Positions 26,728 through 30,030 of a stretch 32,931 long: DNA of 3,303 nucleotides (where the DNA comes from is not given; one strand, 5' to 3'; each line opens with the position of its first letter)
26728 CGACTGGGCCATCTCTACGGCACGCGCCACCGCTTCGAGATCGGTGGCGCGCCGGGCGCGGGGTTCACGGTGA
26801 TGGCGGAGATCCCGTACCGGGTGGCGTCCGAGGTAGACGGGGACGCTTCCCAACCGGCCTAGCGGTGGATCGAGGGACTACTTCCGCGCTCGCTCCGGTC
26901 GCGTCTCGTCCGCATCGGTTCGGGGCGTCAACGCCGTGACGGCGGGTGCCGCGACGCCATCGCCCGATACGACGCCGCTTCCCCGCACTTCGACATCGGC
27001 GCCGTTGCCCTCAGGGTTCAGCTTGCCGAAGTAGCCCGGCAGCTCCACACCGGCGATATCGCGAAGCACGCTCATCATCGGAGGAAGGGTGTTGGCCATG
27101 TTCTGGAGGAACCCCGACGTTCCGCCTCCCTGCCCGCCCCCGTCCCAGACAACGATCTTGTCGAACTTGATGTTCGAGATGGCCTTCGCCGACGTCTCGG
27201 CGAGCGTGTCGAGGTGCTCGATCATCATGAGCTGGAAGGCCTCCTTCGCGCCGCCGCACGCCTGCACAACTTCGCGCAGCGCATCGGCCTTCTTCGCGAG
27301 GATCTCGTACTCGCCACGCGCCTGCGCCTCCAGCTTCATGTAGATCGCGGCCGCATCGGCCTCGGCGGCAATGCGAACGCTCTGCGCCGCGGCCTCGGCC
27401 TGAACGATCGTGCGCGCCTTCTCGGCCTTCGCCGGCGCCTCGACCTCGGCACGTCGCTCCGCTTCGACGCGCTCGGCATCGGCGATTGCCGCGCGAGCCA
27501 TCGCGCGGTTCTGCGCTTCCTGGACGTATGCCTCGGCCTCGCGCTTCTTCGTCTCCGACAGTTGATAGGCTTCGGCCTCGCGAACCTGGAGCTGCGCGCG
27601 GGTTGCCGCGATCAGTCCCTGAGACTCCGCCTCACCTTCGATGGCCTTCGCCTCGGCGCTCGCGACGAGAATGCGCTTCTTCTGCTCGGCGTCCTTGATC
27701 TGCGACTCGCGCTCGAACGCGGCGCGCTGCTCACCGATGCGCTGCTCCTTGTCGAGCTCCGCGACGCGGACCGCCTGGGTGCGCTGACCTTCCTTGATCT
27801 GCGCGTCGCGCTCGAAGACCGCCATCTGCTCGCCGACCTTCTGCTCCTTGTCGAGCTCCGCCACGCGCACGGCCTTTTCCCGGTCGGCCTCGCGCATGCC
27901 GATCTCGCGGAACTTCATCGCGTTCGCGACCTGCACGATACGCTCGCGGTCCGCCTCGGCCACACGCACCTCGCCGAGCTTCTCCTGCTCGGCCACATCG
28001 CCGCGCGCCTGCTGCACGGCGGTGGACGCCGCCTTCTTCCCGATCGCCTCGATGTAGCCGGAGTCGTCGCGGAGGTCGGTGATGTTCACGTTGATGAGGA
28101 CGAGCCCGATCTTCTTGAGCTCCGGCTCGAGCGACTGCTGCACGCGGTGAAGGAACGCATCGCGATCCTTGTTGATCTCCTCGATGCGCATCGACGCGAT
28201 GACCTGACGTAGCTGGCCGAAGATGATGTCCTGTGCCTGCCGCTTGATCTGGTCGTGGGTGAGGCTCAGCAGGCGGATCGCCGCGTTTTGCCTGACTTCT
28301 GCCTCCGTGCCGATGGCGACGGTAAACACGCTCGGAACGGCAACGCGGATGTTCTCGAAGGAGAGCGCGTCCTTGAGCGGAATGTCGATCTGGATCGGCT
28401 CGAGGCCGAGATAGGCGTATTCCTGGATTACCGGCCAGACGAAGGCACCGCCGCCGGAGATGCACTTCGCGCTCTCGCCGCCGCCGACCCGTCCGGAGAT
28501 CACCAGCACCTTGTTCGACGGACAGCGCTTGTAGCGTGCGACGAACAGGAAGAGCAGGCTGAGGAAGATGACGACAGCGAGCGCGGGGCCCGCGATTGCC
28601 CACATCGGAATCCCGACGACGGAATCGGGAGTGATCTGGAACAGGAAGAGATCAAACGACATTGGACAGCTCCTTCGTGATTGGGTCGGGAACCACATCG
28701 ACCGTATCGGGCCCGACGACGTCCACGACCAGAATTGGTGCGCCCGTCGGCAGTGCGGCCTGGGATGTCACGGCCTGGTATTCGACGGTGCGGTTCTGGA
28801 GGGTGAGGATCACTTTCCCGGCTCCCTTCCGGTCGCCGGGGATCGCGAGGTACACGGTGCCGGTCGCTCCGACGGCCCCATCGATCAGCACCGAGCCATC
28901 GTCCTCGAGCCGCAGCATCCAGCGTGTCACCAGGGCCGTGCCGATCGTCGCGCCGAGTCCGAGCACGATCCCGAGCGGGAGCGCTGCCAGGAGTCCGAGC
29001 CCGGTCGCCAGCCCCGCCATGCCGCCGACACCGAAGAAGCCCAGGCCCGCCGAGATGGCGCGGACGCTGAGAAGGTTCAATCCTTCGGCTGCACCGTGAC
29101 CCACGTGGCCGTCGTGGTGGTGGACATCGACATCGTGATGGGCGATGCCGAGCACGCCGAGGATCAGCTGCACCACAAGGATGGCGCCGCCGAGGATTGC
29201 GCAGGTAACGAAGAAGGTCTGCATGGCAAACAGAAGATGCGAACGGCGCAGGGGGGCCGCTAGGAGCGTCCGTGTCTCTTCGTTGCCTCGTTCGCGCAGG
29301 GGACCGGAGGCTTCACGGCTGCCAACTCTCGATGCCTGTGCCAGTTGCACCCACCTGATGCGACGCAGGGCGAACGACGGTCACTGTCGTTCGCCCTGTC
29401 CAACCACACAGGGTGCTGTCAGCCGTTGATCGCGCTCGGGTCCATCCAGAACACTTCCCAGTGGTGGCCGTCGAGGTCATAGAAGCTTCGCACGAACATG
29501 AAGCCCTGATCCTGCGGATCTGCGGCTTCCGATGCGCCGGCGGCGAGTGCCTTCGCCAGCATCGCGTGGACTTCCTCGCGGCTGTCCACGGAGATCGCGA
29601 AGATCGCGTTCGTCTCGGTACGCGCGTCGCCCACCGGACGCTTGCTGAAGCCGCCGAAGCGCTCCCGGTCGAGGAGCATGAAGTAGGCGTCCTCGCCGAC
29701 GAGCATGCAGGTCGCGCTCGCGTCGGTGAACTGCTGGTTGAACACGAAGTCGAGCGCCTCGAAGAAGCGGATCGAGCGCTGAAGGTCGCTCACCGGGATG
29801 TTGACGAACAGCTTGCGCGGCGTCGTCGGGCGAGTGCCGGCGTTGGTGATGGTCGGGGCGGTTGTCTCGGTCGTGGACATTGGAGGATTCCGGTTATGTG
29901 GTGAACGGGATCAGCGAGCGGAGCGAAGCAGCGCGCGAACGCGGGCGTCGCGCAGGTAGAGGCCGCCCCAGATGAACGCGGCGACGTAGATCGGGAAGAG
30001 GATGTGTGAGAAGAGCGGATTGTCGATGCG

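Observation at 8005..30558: Family of three MITE-like elements, each sitting at a gene 5' boundary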

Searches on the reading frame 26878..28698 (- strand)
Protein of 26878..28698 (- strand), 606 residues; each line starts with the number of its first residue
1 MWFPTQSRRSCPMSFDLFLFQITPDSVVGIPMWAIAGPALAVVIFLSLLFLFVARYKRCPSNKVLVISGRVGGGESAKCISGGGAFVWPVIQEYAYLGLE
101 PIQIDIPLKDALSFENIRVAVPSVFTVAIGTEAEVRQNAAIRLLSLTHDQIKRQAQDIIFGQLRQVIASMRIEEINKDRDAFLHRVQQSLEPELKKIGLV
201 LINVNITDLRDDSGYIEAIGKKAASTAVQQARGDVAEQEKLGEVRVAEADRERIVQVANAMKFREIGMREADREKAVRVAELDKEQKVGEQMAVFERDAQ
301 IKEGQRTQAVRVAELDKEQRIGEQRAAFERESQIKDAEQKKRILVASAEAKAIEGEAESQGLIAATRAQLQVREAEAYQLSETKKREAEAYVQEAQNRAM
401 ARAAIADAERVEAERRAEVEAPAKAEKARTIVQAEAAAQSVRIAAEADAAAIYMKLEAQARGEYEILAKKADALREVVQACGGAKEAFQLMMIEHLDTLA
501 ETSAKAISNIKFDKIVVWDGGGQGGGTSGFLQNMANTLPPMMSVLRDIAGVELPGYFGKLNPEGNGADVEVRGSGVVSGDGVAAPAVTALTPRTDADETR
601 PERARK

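Call 27: search_protein_families(library=pfam, proteins=[window:26878-28698:-], max_evalue=0.001)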
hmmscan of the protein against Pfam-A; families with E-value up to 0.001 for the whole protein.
window:26878-28698:- (606 aa): 1 family
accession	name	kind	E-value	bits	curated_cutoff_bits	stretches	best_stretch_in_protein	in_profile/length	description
PF01145.31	Band_7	-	1e-23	84.7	23.6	1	60-240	4-176/176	SPFH domain / Band 7 family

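Call 38: find_homologous_proteins(query=window:26878-28698:-, max_evalue=1e-100)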
Query window:26878-28698:- (606 aa): 5746 proteins with E <= 1e-100 among 8000 candidates; the best 120 are listed.
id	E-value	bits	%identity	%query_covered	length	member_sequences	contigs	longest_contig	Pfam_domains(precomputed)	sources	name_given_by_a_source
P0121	0.0e+0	1124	90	98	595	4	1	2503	PF01145.32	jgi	jgi:flotillin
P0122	0.0e+0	1123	90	98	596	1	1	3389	PF01145.32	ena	-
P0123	0.0e+0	1120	89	98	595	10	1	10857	PF01145.32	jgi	jgi:flotillin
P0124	0.0e+0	1117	90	97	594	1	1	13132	PF01145.32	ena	-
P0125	0.0e+0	1115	88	98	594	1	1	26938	PF01145.32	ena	-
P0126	0.0e+0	1104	88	98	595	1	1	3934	PF01145.32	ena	-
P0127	0.0e+0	1060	84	100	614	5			PF01145.32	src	-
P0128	0.0e+0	1032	82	98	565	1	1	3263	PF01145.32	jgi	jgi:flotillin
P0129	0.0e+0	1023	84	97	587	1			PF01145.32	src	-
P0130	0.0e+0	1019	81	98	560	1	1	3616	PF01145.32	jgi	jgi:flotillin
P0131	0.0e+0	1018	86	93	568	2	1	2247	PF01145.32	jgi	-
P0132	0.0e+0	1011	80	98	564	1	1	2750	PF01145.32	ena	-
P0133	1.6e-297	1006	83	97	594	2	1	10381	PF01145.32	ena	-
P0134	1.8e-297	1006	82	98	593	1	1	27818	PF01145.32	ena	-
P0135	8.1e-296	1000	83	96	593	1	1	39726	PF01145.32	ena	-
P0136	2.7e-289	979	81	96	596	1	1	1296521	PF01145.32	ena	-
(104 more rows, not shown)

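Call 39: find_encoding_contigs(protein=P0125, flank=10000, max_places=3)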
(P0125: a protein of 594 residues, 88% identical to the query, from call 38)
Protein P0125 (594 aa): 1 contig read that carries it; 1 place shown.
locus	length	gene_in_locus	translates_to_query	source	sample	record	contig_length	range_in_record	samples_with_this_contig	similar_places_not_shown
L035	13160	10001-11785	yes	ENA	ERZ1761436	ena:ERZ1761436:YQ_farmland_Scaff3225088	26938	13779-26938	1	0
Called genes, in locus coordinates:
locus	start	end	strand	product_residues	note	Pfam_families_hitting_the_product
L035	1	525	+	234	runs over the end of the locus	PF07715:Plug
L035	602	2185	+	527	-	PF03575:Peptidase_S51, PF00144:Beta-lactamase (faint)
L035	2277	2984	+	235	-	-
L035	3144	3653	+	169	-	-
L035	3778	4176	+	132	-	PF00583:Acetyltransf_1, PF13673:Acetyltransf_10, PF13508:Acetyltransf_7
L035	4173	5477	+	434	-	PF13606:Ank_3 (faint), PF13637:Ank_4 (faint), PF13857:Ank_5 (faint), PF00023:Ank (weak), PF12796:Ank_2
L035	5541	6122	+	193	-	-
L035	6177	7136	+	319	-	PF04542:Sigma70_r2, PF04545:Sigma70_r4 (faint), PF08281:Sigma70_r4_2, PF12680:SnoaL_2 (weak)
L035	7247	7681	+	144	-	PF13564:DoxX_2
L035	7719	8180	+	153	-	PF00903:Glyoxalase, PF22677:Ble-like_N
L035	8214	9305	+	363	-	PF00251:Glyco_hydro_32N (faint), PF04616:Glyco_hydro_43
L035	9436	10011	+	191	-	-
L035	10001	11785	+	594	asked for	PF01145:Band_7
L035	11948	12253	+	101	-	PF00857:Isochorismatase (weak)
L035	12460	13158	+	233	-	?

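Call 40: find_encoding_contigs(protein=P0124, flank=10000, max_places=3)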
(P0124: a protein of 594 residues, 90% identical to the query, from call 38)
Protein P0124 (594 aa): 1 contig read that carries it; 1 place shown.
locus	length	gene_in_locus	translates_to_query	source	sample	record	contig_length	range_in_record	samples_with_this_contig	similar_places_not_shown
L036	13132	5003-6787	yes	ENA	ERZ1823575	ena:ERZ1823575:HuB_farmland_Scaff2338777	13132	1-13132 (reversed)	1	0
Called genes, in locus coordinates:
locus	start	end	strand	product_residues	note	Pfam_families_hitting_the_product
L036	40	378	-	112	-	PF20605:Antitox_RHH (weak)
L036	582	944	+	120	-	-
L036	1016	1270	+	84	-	-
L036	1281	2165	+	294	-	PF01149:Fapy_DNA_glyco, PF06831:H2TH, PF06827:zf-FPG_IleRS (weak)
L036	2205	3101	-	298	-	PF10502:Peptidase_S26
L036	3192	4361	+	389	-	PF00144:Beta-lactamase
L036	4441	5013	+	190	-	-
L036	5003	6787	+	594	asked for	PF01145:Band_7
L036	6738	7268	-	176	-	PF04229:GrpB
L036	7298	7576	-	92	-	-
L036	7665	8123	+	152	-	PF02639:DUF188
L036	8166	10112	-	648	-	PF00933:Glyco_hydro_3, PF01915:Glyco_hydro_3_C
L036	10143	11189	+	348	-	PF23226:Exo_endo_phos_PGAP2IP (weak), PF03372:Exo_endo_phos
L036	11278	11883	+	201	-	PF10604:Polyketide_cyc2, PF03364:Polyketide_cyc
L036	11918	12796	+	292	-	-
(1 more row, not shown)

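Call 41: find_encoding_contigs(protein=P0136, flank=10000, max_places=3)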
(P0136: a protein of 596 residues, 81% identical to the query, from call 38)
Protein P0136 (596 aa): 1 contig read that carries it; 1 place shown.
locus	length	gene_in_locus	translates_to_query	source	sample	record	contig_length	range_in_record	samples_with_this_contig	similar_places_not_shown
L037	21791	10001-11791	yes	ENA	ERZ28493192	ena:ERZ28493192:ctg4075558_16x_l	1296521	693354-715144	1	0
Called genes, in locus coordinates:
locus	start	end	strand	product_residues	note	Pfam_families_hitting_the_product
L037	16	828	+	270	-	PF07722:Peptidase_C26, PF00117:GATase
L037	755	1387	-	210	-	PF00072:Response_reg, PF00196:GerE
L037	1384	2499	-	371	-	PF00989:PAS (weak), PF08448:PAS_4, PF13426:PAS_9 (weak), PF07730:HisKA_3, PF02518:HATPase_c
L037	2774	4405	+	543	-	PF13424:TPR_12 (faint), PF07719:TPR_2 (faint), PF13431:TPR_17 (faint), PF13432:TPR_16 (weak)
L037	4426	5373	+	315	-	PF00561:Abhydrolase_1, PF12146:Hydrolase_4, PF12697:Abhydrolase_6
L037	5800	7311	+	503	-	PF05235:CHAD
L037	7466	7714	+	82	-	-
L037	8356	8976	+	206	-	-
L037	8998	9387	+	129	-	-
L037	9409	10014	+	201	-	-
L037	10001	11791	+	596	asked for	PF01145:Band_7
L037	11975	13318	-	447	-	PF06580:His_kinase, PF02518:HATPase_c (weak)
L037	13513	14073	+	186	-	-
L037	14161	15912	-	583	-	PF16962:ABC_export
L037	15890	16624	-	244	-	PF00005:ABC_tran, PF13304:AAA_21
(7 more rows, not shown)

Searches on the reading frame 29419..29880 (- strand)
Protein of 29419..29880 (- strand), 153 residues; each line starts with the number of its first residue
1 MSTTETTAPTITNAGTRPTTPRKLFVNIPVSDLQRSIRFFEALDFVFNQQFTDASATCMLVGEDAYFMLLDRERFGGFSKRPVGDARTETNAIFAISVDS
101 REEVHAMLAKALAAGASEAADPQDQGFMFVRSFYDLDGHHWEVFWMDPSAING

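Call 15: search_protein_families(library=pfam, proteins=[window:29419-29880:-], max_evalue=0.01)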
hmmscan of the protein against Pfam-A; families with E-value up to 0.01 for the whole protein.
window:29419-29880:- (153 aa): 2 families
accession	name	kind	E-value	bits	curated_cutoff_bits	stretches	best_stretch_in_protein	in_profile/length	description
PF00903.31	Glyoxalase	-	9.8e-08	32.9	20.6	1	26-143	5-121/121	Glyoxalase/Bleomycin resistance protein/Dioxygenase superfamily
PF22677.2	Ble-like_N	-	3e-05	24.1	24.5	1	24-62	3-41/41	Bleomycin resistance protein-like N-terminal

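Call 16: find_encoding_contigs(protein=window:29419-29880:-, flank=10000, max_places=10)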
Protein window:29419-29880:- (153 aa): no gene with exactly this product is on record in the collection.
